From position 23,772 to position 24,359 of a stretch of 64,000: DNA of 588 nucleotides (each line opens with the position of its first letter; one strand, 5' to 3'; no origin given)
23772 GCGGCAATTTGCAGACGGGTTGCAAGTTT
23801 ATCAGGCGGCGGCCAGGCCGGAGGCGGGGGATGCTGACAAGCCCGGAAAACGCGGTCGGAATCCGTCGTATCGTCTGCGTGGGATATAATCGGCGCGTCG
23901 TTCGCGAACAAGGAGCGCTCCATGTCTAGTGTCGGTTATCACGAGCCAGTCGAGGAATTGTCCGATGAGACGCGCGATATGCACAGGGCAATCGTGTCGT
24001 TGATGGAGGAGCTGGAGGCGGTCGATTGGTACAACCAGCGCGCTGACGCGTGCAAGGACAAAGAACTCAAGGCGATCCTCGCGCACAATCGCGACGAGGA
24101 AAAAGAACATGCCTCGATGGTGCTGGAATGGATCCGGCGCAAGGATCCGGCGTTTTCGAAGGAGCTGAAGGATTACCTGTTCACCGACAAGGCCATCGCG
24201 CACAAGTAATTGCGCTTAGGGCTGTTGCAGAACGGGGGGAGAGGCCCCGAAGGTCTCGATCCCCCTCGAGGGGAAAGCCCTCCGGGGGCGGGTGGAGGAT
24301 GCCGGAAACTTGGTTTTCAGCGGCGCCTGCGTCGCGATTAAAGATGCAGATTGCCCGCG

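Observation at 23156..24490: EncFtn-type ferritin-like gene with no encapsulin shell gene and no cargo-targeting tail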

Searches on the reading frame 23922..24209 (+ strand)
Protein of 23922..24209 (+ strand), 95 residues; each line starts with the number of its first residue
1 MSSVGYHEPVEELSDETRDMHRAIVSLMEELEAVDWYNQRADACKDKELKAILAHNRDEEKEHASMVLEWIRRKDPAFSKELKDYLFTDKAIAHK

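Call 4: search_protein_families(library=pfam, proteins=[window:23922-24206:+], max_evalue=1)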
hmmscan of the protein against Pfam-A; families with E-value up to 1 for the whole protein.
window:23922-24206:+ (95 aa): 7 families
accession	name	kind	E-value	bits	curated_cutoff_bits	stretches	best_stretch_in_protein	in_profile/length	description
PF22277.2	EncFtn-like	-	4.7e-45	151.7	27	1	6-89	2-85/85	EncFtn-like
PF02915.23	Rubrerythrin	-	0.0083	16.9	22.8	1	26-88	6-74/137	Rubrerythrin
PF03232.19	COQ7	-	0.015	15.4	23.5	1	30-73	14-58/169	Ubiquinone biosynthesis protein COQ7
PF09537.16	DUF2383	-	0.026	15.1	30.8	1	32-71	15-54/111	Domain of unknown function (DUF2383)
PF11932.13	DUF3450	-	0.043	13.6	32.6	1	8-58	37-87/241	Protein of unknown function (DUF3450)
PF25046.1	DUF7790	-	0.095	12.5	23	1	16-86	51-120/272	Domain of unknown function (DUF7790)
PF07875.18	Coat_F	-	0.097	13.3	25.7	1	33-74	16-57/63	Coat F domain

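Call 5: search_protein_families(library=ncbifam, proteins=[window:23922-24206:+], max_evalue=1)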
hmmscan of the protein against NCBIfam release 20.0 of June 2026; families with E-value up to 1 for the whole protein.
window:23922-24206:+ (95 aa): 6 families
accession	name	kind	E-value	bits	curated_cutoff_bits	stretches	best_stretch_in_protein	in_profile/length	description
TIGR04535.1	ferrit_encaps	subfamily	3.1e-40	136.7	125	1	6-93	1-88/114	encapsulin-associated ferritin-like protein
NF058679.1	EncB_fam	subfamily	4.8e-22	78.2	90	1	8-85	10-87/117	encapsulin nanocompartment ferritin-likeEncB family encapsulin nanocompartment ferritin-like cargo protein cargo protein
NF058678.1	EncB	exception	8.8e-06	26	210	1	16-77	8-69/160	encapsulin nanocompartment ferritin-like cargo protein EncB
NF045676.1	FeExpMbfA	equivalog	0.025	14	450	1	18-69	96-146/318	iron exporter MbfA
NF033094.0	HK_VanS_O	exception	0.094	12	720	1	3-55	89-141/345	vancomycin resistance histidine kinase VanS-O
TIGR04032.1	toxin_SdpC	subfamily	0.14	12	99.2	1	46-84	33-69/172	sporulation delaying protein family toxin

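Call 6: search_solved_structures(query=window:23922-24206:+, max_evalue=1, show_alignments=4)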
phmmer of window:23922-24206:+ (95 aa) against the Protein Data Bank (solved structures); distinct sequences matched with E-value up to 1: 21.
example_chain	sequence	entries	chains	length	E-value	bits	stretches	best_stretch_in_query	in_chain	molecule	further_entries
3k6c_A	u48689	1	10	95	1.5e-48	165.6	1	1-95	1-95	Uncharacterized protein NE0167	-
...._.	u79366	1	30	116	1.2e-34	121.2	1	2-92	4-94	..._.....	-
33bf_A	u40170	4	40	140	2.3e-34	120.3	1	2-92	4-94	Encapsulated ferritin-like protein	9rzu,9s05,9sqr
6sv1_A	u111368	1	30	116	7.2e-34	118.7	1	2-92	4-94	Encapsulated Ferritin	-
6suw_A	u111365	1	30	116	7.2e-34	118.7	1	2-92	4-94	Uncharacterized protein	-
5l8b_A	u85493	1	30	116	7.2e-34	118.7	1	2-92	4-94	Uncharacterized protein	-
5l89_A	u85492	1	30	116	7.2e-34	118.7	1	2-92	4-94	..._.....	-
5n5f_A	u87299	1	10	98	1e-33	118.2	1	3-92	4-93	encapsulated ferritin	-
7oe2_1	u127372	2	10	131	1.1e-33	118.2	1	1-92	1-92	Haliangium ochraceum Encapsulated ferritin localisation sequence | Haliangium ochraceum encapsulated ferritin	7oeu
5l8g_A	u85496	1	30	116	2.8e-33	116.8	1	2-92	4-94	Uncharacterized protein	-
5l8f_A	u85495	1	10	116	1.2e-31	111.7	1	2-92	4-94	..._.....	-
7s8t_A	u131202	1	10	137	3.6e-08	36.6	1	17-84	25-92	EncC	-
7s5k_A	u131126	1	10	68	0.00019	24.7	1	19-76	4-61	EncB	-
7s5c_A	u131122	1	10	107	0.00022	24.4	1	17-76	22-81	EncB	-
5n5e_e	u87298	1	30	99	0.004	20.5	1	25-84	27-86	PFC_05175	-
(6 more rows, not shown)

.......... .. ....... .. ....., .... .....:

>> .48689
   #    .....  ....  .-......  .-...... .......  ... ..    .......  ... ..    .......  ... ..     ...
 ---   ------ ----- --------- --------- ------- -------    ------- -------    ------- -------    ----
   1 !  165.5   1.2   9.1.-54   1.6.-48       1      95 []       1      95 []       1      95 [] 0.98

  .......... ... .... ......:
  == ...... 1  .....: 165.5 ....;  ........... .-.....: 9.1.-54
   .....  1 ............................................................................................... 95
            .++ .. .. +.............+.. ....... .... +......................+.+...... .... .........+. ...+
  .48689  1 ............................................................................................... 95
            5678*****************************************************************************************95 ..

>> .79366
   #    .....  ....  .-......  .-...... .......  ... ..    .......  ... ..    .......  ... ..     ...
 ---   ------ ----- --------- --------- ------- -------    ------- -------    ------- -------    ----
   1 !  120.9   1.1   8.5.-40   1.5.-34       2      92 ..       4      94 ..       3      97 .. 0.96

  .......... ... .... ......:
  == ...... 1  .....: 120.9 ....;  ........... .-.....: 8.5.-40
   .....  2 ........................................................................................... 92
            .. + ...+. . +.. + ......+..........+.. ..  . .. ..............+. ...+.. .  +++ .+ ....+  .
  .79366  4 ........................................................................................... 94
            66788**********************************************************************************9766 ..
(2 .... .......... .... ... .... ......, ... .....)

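Call 9: find_homologous_proteins(query=window:23922-24206:+)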
Query window:23922-24206:+ (95 aa): 8000 proteins with E <= 0.001 among 8000 candidates; the best 120 are listed.
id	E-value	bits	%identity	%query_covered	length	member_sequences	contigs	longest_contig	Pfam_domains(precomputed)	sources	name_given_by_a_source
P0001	6.2e-53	194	95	100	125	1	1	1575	PF22277.3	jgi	jgi:hypothetical protein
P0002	7.3e-53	194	95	100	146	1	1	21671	PF22277.3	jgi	jgi:uncharacterized protein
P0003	1.5e-52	193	95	100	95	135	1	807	PF22277.3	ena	-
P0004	1.9e-52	193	95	99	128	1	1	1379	PF22277.3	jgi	jgi:hypothetical protein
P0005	2.1e-52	192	94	100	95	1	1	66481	PF22277.3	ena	-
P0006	2.1e-52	192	94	100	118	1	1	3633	PF22277.3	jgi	jgi:hypothetical protein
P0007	2.2e-52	192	95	99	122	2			PF22277.3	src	-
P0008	2.9e-52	192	94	100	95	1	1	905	PF22277.3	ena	-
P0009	3.6e-52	192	92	100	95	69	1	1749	PF22277.3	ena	-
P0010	3.8e-52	192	95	100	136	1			PF22277.3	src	-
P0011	4.1e-52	191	94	100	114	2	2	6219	PF22277.3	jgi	jgi:ferritin-like protein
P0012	4.7e-52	191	92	100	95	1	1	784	PF22277.3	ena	-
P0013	4.9e-52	191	92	100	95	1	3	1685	PF22277.3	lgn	-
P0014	6.0e-52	191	93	100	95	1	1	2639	PF22277.3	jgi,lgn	-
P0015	7.1e-52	191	92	100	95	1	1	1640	PF22277.3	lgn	-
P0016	7.5e-52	191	93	100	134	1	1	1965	PF22277.3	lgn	-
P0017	8.9e-52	190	94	100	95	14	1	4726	PF22277.3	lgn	-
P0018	9.2e-52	190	93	99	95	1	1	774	PF22277.3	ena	-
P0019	9.6e-52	190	94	100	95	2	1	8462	PF22277.3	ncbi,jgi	jgi:hypothetical protein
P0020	1.0e-51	190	93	100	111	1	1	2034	PF22277.3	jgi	jgi:uncharacterized protein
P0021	1.0e-51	190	93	100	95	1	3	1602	PF22277.3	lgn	-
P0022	1.2e-51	190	92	100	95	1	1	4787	PF22277.3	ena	-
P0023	1.3e-51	190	91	100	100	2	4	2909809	PF22277.3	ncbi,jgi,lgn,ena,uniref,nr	ncbi:conserved hypothetical protein [Thiobacillus denitrificans ATCC 25259]|uniref:Ferritin n=1 Tax=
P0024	1.3e-51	190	94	99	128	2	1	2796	PF22277.3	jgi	jgi:ferritin-like protein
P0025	1.4e-51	190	94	100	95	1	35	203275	PF22277.3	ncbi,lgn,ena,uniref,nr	ncbi:encapsulin-associated ferritin-like protein [Accumulibacter sp.]|uniref:encapsulin-associated f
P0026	1.4e-51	190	92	100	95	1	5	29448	PF22277.3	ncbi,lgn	-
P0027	1.4e-51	190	93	100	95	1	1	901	PF22277.3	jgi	jgi:uncharacterized protein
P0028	1.6e-51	190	91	100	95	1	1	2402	PF22277.3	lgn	-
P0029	1.7e-51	190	91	100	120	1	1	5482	PF22277.3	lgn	-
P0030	2.0e-51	189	-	-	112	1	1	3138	PF22277.3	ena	-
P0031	2.0e-51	189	93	100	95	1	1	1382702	PF22277.3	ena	-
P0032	2.1e-51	189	92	100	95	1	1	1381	PF22277.3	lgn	-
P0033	2.2e-51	189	92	100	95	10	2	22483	PF22277.3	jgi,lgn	jgi:ferritin-like protein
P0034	2.2e-51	189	93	100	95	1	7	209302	PF22277.3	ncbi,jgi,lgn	ncbi:MAG: ferritin-like domain-containing protein [Candidatus Accumulibacter delftensis]|jgi:ferriti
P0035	2.3e-51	189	92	100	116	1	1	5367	PF22277.3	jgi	jgi:uncharacterized protein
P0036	2.4e-51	189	92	100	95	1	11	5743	PF22277.3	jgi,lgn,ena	jgi:ferritin-like protein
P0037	2.4e-51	189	91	100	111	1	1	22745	PF22277.3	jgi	-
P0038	2.4e-51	189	92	100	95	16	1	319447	PF22277.3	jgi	jgi:hypothetical protein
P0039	2.5e-51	189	94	100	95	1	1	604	PF22277.3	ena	-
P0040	2.6e-51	189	92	100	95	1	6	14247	PF22277.3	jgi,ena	-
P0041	2.6e-51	189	91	100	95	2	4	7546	PF22277.3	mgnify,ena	mgnify:FL=1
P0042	2.8e-51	189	92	100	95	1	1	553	PF22277.3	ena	-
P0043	2.8e-51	189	92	100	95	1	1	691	PF22277.3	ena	-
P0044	2.8e-51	189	92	100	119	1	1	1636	PF22277.3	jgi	jgi:ferritin-like protein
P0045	2.9e-51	189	92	100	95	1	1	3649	PF22277.3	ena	-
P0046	3.0e-51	189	91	100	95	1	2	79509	PF22277.3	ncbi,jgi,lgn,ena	ncbi:MAG: ferritin-like domain-containing protein [Verrucomicrobiia bacterium]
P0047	3.3e-51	189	94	100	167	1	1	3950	PF22277.3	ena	-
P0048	3.4e-51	189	93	100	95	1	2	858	PF22277.3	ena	-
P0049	3.6e-51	188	91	100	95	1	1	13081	PF22277.3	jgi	jgi:ferritin-like protein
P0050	3.6e-51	188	93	100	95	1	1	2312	PF22277.3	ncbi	-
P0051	3.7e-51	188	92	100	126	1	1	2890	PF02915.24,PF22277.3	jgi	jgi:hypothetical protein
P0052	3.7e-51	188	92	100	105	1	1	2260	PF22277.3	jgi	jgi:ferritin-like protein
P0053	3.9e-51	188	92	100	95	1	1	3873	PF22277.3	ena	-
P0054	3.9e-51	188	93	100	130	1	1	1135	PF22277.3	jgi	jgi:ferritin-like protein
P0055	4.0e-51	188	92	100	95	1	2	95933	PF22277.3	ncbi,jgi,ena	jgi:uncharacterized protein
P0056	4.1e-51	188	91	100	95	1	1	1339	PF22277.3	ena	-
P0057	4.2e-51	188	92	100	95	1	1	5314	PF22277.3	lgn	-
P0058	4.2e-51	188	93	100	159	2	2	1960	PF22277.3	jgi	jgi:hypothetical protein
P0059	4.2e-51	188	92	100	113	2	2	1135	PF22277.3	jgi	jgi:ferritin-like protein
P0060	4.3e-51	188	93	100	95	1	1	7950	PF22277.3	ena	-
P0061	4.4e-51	188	92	100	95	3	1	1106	PF22277.3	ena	-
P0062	4.4e-51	188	93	99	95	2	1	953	PF22277.3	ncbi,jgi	-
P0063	4.7e-51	188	89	100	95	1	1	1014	PF22277.3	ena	-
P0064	4.8e-51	188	92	100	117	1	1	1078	PF22277.3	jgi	-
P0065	4.9e-51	188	93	100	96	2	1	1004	PF22277.3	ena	-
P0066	5.1e-51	188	89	100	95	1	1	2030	PF22277.3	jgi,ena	-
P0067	5.1e-51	188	91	100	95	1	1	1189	PF22277.3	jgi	-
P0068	5.3e-51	188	93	100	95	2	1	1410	PF22277.3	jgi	jgi:ferritin-like protein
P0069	5.3e-51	188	89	100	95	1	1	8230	PF22277.3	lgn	-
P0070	5.7e-51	188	91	100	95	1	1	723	PF22277.3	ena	-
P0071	5.8e-51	188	92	100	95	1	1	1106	PF22277.3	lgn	-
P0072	5.8e-51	188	89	100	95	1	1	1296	PF22277.3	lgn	-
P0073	5.8e-51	188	89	100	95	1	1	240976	PF22277.3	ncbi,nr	ncbi:MAG: ferritin [Candidatus Competibacteraceae bacterium]|nr:ferritin [Candidatus Competibacterac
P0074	6.5e-51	188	93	100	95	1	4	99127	PF22277.3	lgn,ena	-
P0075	6.6e-51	188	91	100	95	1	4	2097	PF22277.3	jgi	jgi:uncharacterized protein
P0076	6.8e-51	188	91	100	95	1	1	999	PF22277.3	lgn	-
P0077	6.9e-51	188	91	100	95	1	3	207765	PF22277.3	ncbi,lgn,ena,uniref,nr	ncbi:MAG: ferritin [Candidatus Competibacteraceae bacterium]|uniref:Ferritin n=1 Tax=Candidatus Cont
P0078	7.0e-51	188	89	100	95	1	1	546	PF22277.3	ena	-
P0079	7.0e-51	188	92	100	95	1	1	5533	PF22277.3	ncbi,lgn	-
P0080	7.1e-51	188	89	100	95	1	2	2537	PF22277.3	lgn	-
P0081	7.4e-51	187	90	99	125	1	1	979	PF22277.3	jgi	jgi:uncharacterized protein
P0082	7.5e-51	187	91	100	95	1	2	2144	PF22277.3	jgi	-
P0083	7.6e-51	187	94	99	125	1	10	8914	PF22277.3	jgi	jgi:ferritin-like protein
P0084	8.2e-51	187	91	100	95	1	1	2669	PF22277.3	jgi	-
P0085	8.3e-51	187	92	100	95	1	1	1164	PF22277.3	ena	-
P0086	8.4e-51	187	92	100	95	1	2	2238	PF22277.3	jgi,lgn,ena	-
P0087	8.5e-51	187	91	100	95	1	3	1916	PF22277.3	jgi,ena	-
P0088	8.6e-51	187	90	99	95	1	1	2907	PF22277.3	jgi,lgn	jgi:hypothetical protein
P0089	8.6e-51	187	92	100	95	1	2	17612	PF22277.3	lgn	-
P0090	8.7e-51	187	89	100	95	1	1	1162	PF22277.3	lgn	-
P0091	8.7e-51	187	91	100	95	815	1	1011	PF22277.3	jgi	jgi:ferritin-like protein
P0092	8.9e-51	187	93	100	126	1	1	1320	PF22277.3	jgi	jgi:ferritin-like protein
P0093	9.2e-51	187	92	100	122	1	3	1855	PF22277.3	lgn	-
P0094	9.2e-51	187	89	100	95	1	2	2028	PF22277.3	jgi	-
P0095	9.3e-51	187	88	100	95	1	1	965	PF22277.3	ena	-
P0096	9.4e-51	187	92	100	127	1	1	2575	PF22277.3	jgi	jgi:uncharacterized protein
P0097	9.4e-51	187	89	100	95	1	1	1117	PF22277.3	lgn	-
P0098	9.6e-51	187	91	100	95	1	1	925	PF22277.3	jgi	-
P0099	1.0e-50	187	91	100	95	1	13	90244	PF22277.3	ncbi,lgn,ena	-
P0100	1.0e-50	187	91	100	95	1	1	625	PF22277.3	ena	-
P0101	1.0e-50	187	91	100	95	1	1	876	PF22277.3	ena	-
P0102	1.1e-50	187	90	99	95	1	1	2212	PF22277.3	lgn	-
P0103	1.1e-50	187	91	100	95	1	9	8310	PF22277.3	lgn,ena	-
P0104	1.1e-50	187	91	100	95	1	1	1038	PF22277.3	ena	-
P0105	1.1e-50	187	91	100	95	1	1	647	PF22277.3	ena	-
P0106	1.1e-50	187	91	99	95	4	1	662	PF22277.3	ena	-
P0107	1.2e-50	187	92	100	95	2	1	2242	PF22277.3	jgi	-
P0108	1.2e-50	187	92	100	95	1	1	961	PF22277.3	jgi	jgi:ferritin-like protein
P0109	1.2e-50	187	92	100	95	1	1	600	PF22277.3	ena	-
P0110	1.3e-50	187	91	99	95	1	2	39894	PF22277.3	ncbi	-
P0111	1.3e-50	187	92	100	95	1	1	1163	PF22277.3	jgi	-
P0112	1.3e-50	187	94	99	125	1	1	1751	PF22277.3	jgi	jgi:ferritin-like protein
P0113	1.4e-50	187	88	100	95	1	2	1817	PF22277.3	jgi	jgi:ferritin-like protein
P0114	1.4e-50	187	88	100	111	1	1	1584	PF22277.3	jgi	jgi:ferritin-like protein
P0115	1.4e-50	187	91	99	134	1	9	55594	PF22277.3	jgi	jgi:ferritin-like protein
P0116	1.4e-50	187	89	100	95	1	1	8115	PF22277.3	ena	-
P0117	1.4e-50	187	92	100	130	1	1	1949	PF22277.3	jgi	-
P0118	1.4e-50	187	91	100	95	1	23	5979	PF22277.3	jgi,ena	-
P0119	1.5e-50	187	90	99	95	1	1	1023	PF22277.3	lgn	-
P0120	1.5e-50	187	91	100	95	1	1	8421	PF22277.3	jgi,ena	-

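Call 14: find_related_loci(query=window:23922-24206:+, collection=genome_contigs, flank=10000)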
Query window:23922-24206:+ (95 aa) in genome_contigs; peptide patterns used: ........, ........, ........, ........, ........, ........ (x = any residue, [..] = any of these).
600 stretches matched a pattern (row limit reached: there are more); 593 encode a relative of the query (tblastn E <= 1e-3); the best 80 are kept; 80 distinct loci.
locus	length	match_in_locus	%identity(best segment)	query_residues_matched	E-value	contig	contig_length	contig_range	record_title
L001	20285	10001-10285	96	1-95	2e-58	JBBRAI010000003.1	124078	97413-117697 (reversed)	MAG: Burkholderiales bacterium isolate Co_metawrap_2285 Cmw_2285_k141_1276022_length_124078_cov_20.9987, whole genome sh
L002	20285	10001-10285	95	1-95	2e-58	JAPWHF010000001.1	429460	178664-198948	Zoogloeaceae bacterium G21618-S1 NODE_1_length_429460_cov_39.4348, whole genome shotgun sequence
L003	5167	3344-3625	94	1-94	4e-58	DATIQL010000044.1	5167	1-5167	MAG TPA_asm: Casimicrobiaceae bacterium isolate SMAG_U15876 k141_746633, whole genome shotgun sequence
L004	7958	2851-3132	93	1-94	4e-58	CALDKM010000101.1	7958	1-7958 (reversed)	MAG TPA_asm: uncultured proteobacterium isolate SRR5576005_bin.170_CONCOCT_v1.1_MAG genome assembly, contig: ERZ795034.8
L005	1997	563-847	95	1-95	7e-59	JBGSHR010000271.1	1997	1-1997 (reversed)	MAG: Thiobacillaceae bacterium isolate JTS-AC11 k141_4330100, whole genome shotgun sequence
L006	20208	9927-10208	94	1-94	1e-57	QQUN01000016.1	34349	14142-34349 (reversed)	MAG: Proteobacteria bacterium isolate PRO3 279, whole genome shotgun sequence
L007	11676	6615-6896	95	1-94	2e-57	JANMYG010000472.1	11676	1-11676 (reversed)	MAG: Betaproteobacteria bacterium isolate OTE_8_metabat_422 OTE_8_k141_2438150, whole genome shotgun sequence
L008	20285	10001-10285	95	1-95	2e-57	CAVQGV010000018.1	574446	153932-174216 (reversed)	MAG: uncultured Gammaproteobacteria bacterium isolate MFD09848.bin.2.30 genome assembly, contig: contig_3493, whole geno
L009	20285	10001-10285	93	1-95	7e-57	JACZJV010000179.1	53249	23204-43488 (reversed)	MAG: Burkholderiales bacterium isolate MAG28 betaproteobacteria_3_contig_1314896, whole genome shotgun sequence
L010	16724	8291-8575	94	1-95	5e-57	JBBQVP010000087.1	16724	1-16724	MAG: Burkholderiales bacterium isolate Co_metawrap_2003 Cmw_2003_k141_16493103_length_16724_cov_11.9973, whole genome sh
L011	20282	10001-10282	93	1-94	1e-56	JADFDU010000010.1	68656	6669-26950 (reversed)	MAG: Rhodocyclaceae bacterium isolate QR_Bin.30 NODE_19_length_68656_cov_182.615, whole genome shotgun sequence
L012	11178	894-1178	92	1-95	2e-56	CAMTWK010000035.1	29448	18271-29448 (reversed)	MAG: uncultured Burkholderiales bacterium isolate G03_MAG_00004 genome assembly, contig: G03_MAG_00004_000000000048, who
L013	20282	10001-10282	93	1-94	3e-56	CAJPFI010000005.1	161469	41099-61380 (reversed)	Burkholderiales bacterium isolate BURK1 genome assembly, contig: CONTIG_5, whole genome shotgun sequence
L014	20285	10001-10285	92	1-95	7e-56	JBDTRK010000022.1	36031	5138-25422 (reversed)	MAG: Betaproteobacteria bacterium isolate cluster3_bin.244 NODE_3234_length_36031_cov_7.909857, whole genome shotgun seq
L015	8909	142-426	91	1-95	8e-56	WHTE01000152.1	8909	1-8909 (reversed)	MAG: Nitrospirales bacterium isolate Dino_bin26 NODE_8731_length_8909_cov_3.34212, whole genome shotgun sequence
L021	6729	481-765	87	1-95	6e-55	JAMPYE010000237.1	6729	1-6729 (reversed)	MAG: Thermoanaerobaculia bacterium isolate R2F_R2FSRR_metabat.65 R2F_C6846, whole genome shotgun sequence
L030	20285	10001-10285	86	1-95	3e-54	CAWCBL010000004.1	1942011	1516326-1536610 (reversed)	MAG: uncultured beta proteobacterium isolate MFD03899.bin.1.52 genome assembly, contig: contig_6914, whole genome shotgu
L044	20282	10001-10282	89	1-94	2e-53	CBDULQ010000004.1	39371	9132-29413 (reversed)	MAG TPA_asm: uncultured Gammaproteobacteria bacterium isolate SRR18550247_metabat2_13 genome assembly, contig: ERZ250748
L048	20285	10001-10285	86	1-95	2e-53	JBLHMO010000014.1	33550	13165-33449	MAG: Paracoccaceae bacterium isolate 3300057242_49 Ga0535639_0000724, whole genome shotgun sequence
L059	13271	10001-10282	88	1-94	3e-53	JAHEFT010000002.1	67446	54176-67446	MAG: Chromatiales bacterium isolate Ww344 NODE_438_length_67446_cov_13.148741, whole genome shotgun sequence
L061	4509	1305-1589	84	1-95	3e-53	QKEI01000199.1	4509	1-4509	MAG: Candidatus Muproteobacteria bacterium isolate SZUA-472 scaffold_169149, whole genome shotgun sequence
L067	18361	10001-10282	85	1-94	6e-53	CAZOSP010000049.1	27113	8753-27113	MAG TPA_asm: uncultured Thiomargarita sp. isolate SRP141376_co5_251 genome assembly, contig: NODE_4147_length_27113_cov_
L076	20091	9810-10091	86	1-94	4e-53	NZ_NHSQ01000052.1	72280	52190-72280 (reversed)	Thiocystis minor strain DSM 178 scaffold0052, whole genome shotgun sequence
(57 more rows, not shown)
